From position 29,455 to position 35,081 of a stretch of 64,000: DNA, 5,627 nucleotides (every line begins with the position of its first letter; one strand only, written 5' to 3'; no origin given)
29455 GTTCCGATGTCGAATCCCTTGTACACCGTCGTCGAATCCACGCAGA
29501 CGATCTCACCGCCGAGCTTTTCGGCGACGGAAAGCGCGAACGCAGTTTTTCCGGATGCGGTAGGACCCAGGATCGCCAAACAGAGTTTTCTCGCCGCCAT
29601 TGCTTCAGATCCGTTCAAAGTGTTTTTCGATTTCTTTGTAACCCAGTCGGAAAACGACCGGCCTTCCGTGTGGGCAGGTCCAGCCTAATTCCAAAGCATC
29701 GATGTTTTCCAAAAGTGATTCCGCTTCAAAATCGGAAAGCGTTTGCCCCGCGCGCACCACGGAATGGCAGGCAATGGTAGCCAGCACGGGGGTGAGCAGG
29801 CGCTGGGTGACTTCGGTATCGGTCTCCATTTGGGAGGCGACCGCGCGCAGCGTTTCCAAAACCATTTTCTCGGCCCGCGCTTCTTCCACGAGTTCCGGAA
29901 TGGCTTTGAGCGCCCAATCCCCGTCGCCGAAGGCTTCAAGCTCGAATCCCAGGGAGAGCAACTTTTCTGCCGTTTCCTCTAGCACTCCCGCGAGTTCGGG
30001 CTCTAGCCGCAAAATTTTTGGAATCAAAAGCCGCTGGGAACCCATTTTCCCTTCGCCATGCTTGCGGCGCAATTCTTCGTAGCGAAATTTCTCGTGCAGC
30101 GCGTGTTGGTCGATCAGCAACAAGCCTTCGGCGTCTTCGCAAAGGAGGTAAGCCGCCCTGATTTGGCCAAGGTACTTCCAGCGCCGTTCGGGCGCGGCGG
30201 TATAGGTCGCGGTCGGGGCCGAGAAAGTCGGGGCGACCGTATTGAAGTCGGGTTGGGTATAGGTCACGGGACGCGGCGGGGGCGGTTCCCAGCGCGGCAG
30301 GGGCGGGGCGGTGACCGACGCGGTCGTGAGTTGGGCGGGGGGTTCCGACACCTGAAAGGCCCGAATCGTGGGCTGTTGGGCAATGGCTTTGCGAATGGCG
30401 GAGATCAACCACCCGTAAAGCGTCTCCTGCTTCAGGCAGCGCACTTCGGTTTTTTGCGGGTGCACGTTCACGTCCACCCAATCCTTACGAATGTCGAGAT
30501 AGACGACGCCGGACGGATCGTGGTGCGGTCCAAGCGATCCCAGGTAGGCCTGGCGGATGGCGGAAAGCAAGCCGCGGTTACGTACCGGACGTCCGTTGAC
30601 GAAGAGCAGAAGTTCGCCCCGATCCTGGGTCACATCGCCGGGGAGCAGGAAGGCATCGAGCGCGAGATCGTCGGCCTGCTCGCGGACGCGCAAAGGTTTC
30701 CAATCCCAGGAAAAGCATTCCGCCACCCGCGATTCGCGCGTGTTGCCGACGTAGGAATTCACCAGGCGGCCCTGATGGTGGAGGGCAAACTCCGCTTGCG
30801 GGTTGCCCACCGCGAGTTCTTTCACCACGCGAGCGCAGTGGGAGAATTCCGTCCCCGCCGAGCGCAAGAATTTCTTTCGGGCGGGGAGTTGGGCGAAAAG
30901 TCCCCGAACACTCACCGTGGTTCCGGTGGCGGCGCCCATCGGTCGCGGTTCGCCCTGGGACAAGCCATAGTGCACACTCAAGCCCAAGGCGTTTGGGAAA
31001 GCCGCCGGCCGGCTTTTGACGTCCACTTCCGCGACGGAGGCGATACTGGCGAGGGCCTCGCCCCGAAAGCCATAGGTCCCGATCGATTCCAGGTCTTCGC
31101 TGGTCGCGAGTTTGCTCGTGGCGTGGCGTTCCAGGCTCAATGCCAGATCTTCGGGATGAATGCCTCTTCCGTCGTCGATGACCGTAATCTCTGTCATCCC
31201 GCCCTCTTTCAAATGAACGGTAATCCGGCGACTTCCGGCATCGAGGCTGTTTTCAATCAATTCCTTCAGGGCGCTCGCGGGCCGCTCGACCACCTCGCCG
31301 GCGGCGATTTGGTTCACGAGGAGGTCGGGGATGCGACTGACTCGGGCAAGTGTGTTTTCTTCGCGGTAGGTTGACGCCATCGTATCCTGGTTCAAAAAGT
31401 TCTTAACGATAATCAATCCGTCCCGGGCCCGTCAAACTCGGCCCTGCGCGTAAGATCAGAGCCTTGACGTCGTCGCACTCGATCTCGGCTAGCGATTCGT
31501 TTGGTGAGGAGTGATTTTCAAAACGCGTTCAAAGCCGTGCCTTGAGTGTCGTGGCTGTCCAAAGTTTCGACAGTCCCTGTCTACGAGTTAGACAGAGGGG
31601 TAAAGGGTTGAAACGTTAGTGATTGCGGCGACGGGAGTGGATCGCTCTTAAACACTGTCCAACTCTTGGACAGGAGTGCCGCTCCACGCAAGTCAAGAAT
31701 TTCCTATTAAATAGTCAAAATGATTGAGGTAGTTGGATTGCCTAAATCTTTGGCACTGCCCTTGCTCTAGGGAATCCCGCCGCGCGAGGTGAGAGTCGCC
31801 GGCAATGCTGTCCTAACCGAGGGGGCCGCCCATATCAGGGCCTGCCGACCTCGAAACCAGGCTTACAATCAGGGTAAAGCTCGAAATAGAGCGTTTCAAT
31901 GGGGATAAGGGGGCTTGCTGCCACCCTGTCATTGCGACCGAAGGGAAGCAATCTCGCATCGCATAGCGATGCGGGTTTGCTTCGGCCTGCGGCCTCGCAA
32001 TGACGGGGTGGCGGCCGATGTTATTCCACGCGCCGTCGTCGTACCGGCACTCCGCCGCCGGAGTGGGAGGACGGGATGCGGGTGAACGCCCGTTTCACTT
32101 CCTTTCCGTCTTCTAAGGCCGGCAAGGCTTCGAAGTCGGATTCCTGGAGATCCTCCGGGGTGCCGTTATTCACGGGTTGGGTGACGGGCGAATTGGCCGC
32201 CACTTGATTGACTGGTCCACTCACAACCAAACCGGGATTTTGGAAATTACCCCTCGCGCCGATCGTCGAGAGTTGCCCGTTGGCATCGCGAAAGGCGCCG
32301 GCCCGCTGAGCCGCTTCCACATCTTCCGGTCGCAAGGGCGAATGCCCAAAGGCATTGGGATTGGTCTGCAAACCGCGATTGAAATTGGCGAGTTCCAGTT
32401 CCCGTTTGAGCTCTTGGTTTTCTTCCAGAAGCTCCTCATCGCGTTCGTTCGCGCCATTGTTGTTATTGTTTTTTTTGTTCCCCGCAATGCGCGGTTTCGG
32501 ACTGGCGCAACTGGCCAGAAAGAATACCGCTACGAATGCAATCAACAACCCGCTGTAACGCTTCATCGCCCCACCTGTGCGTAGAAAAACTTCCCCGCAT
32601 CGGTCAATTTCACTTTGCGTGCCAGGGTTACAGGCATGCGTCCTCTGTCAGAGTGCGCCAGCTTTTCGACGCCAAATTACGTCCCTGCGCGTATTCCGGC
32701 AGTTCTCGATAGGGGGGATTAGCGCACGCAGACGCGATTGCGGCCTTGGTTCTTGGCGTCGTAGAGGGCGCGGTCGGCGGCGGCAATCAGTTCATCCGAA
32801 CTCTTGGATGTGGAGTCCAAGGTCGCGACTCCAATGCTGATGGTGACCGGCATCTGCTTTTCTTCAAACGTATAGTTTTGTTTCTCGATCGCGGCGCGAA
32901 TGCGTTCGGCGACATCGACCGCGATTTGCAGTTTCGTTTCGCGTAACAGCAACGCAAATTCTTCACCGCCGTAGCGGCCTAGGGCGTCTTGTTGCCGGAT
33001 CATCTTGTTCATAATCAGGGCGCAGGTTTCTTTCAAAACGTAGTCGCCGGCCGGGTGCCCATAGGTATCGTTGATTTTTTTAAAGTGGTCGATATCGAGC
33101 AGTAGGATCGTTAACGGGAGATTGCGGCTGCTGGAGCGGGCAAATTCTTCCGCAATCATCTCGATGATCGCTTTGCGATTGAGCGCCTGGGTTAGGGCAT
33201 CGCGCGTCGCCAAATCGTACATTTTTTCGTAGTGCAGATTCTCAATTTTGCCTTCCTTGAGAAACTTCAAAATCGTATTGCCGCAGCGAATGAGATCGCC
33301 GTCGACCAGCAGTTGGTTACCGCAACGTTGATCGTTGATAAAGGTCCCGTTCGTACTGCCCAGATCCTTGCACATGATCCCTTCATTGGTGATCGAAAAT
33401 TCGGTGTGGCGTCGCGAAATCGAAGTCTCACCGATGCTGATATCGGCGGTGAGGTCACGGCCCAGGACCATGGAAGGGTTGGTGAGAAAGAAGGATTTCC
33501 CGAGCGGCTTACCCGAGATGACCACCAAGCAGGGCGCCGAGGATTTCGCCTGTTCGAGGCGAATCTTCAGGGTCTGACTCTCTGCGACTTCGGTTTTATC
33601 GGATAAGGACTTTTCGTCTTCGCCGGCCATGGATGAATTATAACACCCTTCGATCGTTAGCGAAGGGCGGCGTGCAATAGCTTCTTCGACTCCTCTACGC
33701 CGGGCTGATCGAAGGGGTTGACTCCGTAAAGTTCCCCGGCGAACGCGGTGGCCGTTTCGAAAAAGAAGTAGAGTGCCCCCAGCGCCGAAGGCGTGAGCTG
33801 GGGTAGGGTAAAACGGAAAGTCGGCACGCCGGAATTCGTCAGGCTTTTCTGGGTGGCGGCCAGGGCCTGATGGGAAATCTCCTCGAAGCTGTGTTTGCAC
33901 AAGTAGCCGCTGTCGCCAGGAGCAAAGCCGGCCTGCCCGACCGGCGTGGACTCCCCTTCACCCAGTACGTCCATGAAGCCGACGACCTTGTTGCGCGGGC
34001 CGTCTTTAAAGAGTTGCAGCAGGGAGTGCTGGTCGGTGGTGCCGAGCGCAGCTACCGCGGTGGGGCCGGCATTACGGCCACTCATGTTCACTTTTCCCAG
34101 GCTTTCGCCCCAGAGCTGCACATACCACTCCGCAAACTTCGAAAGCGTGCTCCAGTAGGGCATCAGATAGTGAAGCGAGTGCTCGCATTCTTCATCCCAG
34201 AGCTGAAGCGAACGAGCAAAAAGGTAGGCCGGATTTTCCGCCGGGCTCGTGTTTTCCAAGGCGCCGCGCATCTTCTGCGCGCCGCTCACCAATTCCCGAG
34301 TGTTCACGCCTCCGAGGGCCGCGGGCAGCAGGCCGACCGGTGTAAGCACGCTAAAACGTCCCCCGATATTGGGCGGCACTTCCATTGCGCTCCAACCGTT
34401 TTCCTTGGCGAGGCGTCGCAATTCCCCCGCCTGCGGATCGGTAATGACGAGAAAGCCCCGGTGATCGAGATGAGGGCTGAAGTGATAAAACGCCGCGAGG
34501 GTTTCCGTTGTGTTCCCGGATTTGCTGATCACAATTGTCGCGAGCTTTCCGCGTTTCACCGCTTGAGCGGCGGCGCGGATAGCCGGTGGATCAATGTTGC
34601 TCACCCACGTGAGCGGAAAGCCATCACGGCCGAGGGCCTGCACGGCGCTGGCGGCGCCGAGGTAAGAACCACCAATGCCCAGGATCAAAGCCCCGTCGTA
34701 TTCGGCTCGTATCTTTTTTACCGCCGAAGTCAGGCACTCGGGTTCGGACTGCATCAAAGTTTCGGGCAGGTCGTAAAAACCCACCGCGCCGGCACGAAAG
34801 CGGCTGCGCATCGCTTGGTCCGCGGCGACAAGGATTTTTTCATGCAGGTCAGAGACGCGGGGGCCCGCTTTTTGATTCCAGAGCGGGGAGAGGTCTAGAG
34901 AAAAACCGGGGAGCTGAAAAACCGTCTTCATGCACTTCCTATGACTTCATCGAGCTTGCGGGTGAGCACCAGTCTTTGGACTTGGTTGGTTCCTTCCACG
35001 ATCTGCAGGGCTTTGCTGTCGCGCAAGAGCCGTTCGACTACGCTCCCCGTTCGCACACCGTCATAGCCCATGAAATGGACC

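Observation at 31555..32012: Orphan sigma-54 promoter with three CTGTC-N9-GACAG sites and an ORF-less, highly structured transcript of about 0.24 kb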

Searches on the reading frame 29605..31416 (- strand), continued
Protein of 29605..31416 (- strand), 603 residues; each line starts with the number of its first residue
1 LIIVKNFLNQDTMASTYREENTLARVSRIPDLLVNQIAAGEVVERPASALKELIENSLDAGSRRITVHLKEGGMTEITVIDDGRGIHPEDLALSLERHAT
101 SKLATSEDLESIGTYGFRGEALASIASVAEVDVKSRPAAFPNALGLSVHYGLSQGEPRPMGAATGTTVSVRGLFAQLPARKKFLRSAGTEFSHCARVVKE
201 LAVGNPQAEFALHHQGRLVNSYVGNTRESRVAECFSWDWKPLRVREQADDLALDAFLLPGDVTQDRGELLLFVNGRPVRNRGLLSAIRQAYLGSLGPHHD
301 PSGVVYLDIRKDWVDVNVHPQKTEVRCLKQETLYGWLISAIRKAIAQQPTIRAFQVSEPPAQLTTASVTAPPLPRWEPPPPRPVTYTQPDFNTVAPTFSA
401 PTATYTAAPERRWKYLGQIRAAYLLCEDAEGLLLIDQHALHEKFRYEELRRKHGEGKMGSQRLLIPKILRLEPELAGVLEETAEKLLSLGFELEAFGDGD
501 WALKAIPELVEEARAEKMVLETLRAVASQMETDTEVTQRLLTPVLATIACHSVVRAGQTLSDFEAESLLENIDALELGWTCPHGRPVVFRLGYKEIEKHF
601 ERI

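Call 81: find_encoding_contigs(protein=P0021, flank=6000, max_places=1)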
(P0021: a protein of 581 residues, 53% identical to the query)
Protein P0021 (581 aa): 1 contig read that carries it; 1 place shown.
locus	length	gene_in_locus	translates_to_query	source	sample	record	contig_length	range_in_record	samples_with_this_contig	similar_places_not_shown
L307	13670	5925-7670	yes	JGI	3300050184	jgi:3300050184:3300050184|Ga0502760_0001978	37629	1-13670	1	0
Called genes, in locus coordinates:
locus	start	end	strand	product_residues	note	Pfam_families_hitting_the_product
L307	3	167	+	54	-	?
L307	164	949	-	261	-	-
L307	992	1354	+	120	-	-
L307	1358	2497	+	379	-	PF02771:Acyl-CoA_dh_N, PF02770:Acyl-CoA_dh_M, PF00441:Acyl-CoA_dh_1, PF08028:Acyl-CoA_dh_2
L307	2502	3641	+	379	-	PF02771:Acyl-CoA_dh_N, PF02770:Acyl-CoA_dh_M, PF00441:Acyl-CoA_dh_1, PF08028:Acyl-CoA_dh_2 (weak)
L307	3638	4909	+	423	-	PF00342:PGI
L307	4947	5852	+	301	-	PF16697:Yop-YscD_cpl, PF00498:FHA, PF00990:GGDEF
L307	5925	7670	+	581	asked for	PF02518:HATPase_c, PF13589:HATPase_c_3, PF01119:DNA_mis_repair, PF08676:MutL_C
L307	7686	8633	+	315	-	PF01715:IPPT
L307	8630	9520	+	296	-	PF03755:YicC-like_N, PF08340:YicC-like_C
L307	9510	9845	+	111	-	PF04025:RemA-like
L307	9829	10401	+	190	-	PF00625:Guanylate_kin, PF13671:AAA_33 (weak)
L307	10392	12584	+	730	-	PF13328:HD_4, PF01966:HD, PF04607:RelA_SpoT, PF02824:TGS, PF19296:RelA_AH, PF28438:RelA_RIS, PF01842:ACT, PF13291:ACT_4, +1 more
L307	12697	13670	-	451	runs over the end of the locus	PF00082:Peptidase_S8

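Call 82: find_encoding_contigs(protein=P0018, flank=6000, max_places=1)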
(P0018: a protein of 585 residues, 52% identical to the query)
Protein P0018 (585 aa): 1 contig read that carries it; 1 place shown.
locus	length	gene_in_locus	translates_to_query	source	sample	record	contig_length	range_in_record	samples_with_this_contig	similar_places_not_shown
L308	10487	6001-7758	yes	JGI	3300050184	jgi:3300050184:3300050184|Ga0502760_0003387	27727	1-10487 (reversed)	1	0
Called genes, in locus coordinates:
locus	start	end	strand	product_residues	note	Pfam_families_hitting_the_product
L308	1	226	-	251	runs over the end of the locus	-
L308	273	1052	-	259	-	-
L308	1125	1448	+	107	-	-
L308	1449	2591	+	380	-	PF02771:Acyl-CoA_dh_N, PF02770:Acyl-CoA_dh_M, PF00441:Acyl-CoA_dh_1, PF08028:Acyl-CoA_dh_2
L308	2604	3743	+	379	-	PF02771:Acyl-CoA_dh_N, PF02770:Acyl-CoA_dh_M, PF00441:Acyl-CoA_dh_1, PF08028:Acyl-CoA_dh_2 (faint)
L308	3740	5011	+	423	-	PF00342:PGI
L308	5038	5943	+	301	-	PF16697:Yop-YscD_cpl, PF00498:FHA, PF00990:GGDEF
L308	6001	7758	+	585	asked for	PF02518:HATPase_c, PF13589:HATPase_c_3, PF01119:DNA_mis_repair, PF08676:MutL_C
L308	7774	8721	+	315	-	PF01715:IPPT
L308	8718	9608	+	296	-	PF03755:YicC-like_N, PF08340:YicC-like_C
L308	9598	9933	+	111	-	PF04025:RemA-like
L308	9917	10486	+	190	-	?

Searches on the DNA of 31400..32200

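Call 4: search_rna_families(source=window, start=31400, end=32200, threshold=evalue, max_evalue=10, show_alignments=3)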
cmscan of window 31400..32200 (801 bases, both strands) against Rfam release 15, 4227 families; matches with E-value up to 10: 5.
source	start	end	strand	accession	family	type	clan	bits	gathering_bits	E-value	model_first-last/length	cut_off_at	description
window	31991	32094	+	RF03538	Flavi_TBFV_CRE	Cis-reg;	-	22.3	60.5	0.6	1-106/106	no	Tick-borne Flavivirus 3' UTR cis-acting replication element (CRE)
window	32061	32120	+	RF03778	mir-483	Gene; miRNA;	-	18.1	60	1.7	1-75/75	no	mir-483 microRNA precursor family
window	31449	31525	-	RF01146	sR15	Gene; snRNA; snoRNA; CD-box;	-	16.4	40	3.5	1-65/65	no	Small nucleolar RNA sR15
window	31751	31774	+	RF02448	SpR20_sRNA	Gene; sRNA;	-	15.8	45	1.5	1-45/45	no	Streptococcus sRNA SpR20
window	31949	31979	-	RF02880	MH_s15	Gene; sRNA;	-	9.6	123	8.9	175-205/277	no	Mesorhizobail RNA 15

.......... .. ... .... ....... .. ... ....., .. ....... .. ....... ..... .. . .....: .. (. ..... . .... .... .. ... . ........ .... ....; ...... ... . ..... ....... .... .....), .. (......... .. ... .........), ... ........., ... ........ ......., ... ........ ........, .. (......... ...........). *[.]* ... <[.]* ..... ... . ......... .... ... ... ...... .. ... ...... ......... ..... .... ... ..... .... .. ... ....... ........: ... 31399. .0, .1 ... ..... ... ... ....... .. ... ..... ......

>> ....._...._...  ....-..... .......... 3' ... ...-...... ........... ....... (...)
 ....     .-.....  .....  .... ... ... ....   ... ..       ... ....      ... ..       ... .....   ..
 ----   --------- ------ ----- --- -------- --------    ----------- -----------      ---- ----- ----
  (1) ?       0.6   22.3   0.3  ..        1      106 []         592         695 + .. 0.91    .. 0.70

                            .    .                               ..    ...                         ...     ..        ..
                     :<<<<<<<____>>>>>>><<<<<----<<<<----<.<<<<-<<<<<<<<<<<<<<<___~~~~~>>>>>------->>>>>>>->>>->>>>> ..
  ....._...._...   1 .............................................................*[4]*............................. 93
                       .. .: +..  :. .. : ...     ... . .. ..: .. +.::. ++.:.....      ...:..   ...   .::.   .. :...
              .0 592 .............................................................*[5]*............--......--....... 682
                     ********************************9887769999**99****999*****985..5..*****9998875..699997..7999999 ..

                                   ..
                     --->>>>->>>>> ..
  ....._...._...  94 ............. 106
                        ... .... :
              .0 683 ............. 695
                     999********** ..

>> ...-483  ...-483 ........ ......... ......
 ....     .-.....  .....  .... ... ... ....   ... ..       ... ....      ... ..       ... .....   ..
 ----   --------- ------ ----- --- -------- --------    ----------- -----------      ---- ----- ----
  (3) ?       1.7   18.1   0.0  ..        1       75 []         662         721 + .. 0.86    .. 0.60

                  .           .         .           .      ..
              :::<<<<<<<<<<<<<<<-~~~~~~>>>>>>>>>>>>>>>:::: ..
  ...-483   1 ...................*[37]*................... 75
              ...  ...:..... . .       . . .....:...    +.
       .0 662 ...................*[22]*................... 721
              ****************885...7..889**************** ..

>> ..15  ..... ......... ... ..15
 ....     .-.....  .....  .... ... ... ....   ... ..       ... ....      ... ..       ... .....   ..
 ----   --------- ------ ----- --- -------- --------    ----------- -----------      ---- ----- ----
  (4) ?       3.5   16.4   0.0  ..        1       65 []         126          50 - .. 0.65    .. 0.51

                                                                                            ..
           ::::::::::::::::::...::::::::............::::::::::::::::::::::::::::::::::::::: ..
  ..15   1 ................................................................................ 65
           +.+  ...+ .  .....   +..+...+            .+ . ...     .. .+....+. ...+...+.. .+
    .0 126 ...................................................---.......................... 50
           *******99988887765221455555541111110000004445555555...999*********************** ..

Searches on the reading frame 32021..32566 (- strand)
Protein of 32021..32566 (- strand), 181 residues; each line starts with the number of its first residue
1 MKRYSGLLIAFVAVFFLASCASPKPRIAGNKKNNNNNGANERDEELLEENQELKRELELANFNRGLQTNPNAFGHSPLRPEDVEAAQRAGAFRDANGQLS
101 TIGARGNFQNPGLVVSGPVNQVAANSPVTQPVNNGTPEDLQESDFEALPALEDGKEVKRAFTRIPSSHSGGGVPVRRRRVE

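Call 10: search_protein_families(library=pfam, proteins=[window:32021-32566:-])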
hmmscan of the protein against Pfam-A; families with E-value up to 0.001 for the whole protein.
window:32021-32566:- (181 aa): 0 families

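Call 55: find_homologous_proteins(query=window:32021-32566:-, max_evalue=0.001)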
Query window:32021-32566:- (181 aa): 2 proteins with E <= 0.001 among 324 candidates.
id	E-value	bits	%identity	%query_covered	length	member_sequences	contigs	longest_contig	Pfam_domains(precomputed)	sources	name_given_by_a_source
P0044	1.6e-112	392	100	100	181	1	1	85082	-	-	-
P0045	2.7e-42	163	49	100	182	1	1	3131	-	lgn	-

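Call 56: find_encoding_contigs(protein=P0045, flank=5000, max_places=3)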
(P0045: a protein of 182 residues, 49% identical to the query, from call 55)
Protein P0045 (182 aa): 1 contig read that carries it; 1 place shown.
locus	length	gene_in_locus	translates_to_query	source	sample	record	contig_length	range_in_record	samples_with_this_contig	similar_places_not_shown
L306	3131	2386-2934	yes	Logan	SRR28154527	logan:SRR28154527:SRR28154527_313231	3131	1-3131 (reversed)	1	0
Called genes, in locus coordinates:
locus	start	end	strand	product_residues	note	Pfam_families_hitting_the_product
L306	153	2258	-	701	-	-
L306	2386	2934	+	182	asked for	-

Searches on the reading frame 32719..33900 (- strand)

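Call 10: search_protein_families(library=pfam, proteins=[window:32719-33900:-])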
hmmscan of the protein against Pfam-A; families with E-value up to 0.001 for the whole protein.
window:32719-33900:- (393 aa): 4 families
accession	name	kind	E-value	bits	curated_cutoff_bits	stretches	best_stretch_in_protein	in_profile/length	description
PF00990.26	GGDEF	-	3.1e-45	154.3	23.8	1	231-389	1-161/161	Diguanylate cyclase, GGDEF domain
PF00498.31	FHA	-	2.2e-15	57.3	20.7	1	145-207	2-67/67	FHA domain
PF16697.10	Yop-YscD_cpl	-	3e-15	56.7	33.2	1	127-216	2-93/94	Inner membrane component of T3SS, cytoplasmic domain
PF24898.2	GGDEF_GdpP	-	0.00087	20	30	0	296-392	28-118/126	Cyclic-di-AMP phosphodiesterase GdpP-like, GGDEF domain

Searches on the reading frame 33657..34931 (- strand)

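Call 10: search_protein_families(library=pfam, proteins=[window:33657-34931:-])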
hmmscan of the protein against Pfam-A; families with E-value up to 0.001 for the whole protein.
window:33657-34931:- (424 aa): 1 family
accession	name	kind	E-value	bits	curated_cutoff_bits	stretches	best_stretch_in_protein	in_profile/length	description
PF00342.24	PGI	-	1e-25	90.8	22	1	83-421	101-464/486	Phosphoglucose isomerase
